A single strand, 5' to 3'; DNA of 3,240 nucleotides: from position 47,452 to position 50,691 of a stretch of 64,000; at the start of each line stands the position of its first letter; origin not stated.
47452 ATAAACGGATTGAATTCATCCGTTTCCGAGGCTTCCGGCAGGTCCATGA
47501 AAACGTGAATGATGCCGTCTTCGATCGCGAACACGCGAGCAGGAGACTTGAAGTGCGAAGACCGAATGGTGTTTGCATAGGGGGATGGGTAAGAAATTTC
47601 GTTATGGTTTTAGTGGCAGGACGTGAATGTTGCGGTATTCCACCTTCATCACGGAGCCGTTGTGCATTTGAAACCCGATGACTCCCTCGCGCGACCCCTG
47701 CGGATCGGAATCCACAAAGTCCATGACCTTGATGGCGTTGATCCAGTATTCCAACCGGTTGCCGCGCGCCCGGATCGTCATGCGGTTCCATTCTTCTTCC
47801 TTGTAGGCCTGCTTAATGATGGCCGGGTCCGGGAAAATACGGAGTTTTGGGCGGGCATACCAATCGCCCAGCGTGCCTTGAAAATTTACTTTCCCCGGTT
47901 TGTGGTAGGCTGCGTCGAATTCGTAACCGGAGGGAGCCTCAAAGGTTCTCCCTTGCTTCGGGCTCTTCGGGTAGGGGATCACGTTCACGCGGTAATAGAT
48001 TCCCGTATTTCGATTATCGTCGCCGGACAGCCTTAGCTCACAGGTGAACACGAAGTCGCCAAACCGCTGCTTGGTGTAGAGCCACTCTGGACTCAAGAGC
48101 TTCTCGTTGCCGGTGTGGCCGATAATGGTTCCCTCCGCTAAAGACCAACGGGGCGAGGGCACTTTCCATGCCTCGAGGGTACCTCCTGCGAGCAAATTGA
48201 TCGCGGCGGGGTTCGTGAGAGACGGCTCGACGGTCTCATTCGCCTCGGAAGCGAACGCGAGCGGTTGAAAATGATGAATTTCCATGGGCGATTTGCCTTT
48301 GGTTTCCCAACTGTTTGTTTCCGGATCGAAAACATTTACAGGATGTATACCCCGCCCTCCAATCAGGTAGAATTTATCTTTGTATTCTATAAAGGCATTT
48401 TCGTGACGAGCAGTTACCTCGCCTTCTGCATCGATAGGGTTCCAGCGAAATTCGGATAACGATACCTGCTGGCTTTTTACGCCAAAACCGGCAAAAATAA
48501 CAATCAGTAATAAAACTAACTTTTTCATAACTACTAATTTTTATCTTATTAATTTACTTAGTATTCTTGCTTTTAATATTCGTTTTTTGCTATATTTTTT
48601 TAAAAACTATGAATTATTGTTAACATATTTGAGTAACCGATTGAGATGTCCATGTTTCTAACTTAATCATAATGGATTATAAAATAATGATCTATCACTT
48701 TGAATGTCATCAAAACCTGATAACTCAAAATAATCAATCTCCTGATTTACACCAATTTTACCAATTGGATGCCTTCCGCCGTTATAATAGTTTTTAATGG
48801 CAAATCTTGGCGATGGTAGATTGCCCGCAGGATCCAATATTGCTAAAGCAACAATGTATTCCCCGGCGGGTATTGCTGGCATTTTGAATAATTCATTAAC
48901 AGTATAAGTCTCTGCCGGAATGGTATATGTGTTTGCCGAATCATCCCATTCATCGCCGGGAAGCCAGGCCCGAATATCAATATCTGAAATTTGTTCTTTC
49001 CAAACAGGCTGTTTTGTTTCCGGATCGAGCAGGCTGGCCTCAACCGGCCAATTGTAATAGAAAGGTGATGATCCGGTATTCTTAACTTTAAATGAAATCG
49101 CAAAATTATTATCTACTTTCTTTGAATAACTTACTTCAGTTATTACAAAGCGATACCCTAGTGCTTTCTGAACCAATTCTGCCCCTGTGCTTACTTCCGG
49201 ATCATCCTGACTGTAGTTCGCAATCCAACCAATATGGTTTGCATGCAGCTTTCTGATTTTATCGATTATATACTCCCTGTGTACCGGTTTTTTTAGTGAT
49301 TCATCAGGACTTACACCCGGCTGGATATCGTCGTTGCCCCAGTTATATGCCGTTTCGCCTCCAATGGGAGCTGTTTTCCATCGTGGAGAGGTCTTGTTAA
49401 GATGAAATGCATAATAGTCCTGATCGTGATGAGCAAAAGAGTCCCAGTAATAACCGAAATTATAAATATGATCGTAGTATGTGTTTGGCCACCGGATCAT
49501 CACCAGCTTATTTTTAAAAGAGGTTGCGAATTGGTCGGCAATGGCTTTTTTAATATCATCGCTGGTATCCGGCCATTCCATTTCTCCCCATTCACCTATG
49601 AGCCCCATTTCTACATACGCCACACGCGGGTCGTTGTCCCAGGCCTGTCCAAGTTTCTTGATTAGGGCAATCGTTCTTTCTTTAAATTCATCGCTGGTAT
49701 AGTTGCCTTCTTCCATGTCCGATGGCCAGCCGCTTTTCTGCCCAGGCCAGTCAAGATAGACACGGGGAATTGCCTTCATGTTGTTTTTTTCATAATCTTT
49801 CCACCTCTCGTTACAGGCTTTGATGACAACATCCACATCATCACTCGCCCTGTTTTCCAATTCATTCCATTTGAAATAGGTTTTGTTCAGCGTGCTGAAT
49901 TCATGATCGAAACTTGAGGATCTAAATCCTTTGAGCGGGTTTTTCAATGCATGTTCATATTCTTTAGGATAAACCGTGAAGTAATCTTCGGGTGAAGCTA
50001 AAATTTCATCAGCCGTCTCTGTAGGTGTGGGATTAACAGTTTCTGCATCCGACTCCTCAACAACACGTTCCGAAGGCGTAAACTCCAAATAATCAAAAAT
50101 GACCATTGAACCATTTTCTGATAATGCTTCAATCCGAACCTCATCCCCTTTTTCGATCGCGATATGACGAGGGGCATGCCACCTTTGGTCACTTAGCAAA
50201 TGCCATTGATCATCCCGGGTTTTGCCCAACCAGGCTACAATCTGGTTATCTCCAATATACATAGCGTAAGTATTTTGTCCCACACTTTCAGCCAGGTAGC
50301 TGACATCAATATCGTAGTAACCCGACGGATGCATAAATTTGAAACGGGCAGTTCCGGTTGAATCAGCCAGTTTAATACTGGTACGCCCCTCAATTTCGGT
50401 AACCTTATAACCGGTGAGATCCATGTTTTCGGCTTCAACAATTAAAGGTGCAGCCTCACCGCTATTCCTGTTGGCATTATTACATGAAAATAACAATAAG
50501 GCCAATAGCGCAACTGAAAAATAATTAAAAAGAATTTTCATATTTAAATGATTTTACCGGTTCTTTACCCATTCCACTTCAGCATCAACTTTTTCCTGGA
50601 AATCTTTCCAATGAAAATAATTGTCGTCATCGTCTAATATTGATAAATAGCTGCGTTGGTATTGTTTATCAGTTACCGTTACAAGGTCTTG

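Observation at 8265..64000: A 55-kb co-directional sulfatase and alpha-galactosidase locus has no SusC/SusD but has T9SS cargo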

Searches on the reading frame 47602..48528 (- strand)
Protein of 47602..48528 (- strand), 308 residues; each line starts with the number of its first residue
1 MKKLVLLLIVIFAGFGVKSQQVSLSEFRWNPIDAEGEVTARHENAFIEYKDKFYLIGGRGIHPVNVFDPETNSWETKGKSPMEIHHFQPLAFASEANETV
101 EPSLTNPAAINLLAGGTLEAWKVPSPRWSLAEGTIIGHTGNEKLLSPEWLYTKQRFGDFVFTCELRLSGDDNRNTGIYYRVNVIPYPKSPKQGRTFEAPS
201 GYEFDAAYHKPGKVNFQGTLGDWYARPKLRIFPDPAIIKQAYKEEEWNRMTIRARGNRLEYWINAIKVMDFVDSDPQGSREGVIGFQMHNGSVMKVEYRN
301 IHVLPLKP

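Call 4: search_protein_families(library=pfam, proteins=[window:47602-48528:-], max_evalue=0.01)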
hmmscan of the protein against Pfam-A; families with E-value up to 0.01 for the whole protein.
window:47602-48528:- (308 aa): 3 families
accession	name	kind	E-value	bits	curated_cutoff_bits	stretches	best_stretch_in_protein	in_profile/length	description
PF06439.18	3keto-disac_hyd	-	1.5e-30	107.1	26.8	1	109-303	2-186/187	3-keto-disaccharide hydrolase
PF13964.12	Kelch_6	-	0.0016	18.8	25.3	1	47-78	8-44/50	Kelch motif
PF07646.21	Kelch_2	-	0.008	16.6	21.3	0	41-78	2-45/48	Kelch motif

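Call 65: search_protein_families(library=ncbifam, proteins=[window:47602-48528:-], max_evalue=0.001)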
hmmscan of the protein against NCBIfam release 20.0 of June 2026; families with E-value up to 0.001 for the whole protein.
window:47602-48528:- (308 aa): 0 families

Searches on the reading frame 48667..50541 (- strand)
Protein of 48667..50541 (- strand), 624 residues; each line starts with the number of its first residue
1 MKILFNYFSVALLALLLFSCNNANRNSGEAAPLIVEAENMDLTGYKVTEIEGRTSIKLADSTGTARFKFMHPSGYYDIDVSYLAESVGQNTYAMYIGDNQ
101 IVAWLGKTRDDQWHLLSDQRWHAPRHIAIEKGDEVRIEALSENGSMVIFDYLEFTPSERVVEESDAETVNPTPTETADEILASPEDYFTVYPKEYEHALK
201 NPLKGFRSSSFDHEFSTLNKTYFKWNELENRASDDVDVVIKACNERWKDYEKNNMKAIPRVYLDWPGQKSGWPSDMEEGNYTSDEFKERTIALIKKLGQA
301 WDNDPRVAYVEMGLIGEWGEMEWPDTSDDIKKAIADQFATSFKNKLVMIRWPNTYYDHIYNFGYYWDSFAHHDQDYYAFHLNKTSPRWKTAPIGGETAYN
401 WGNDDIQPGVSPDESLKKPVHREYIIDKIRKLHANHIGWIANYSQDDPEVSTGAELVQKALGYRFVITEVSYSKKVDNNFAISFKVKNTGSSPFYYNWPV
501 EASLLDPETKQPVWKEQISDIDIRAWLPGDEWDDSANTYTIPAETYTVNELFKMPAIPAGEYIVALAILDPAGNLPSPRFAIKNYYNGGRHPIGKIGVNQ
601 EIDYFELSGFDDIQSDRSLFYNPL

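Call 4: search_protein_families(library=pfam, proteins=[window:48667-50541:-], max_evalue=0.01)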
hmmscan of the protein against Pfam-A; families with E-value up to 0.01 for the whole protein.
window:48667-50541:- (624 aa): 2 families
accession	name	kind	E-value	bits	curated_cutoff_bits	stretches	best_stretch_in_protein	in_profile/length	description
PF16116.10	DUF4832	-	7.9e-17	62.2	29.2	1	390-576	38-205/216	Domain of unknown function (DUF4832)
PF16173.10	DUF4874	-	1.1e-05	25.6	30.1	1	217-352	31-157/159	Domain of unknown function (DUF4874)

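Call 19: search_solved_structures(query=window:48667-50541:-, max_evalue=1)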
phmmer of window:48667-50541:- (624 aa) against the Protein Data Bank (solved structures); distinct sequences matched with E-value up to 1: 4.
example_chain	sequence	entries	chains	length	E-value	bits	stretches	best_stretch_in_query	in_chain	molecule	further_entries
6ahd_A0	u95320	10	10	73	0.17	13.5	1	324-364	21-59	Ubiquitin-like protein 5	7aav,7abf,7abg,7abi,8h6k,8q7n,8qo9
4pyu_A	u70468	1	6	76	0.19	13.3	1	324-364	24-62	Ubiquitin-like protein 5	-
1p0r_A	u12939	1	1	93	0.3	12.7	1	324-364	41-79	ubiquitin-like 5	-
1uh6_A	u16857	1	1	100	0.35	12.4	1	324-364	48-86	ubiquitin-like 5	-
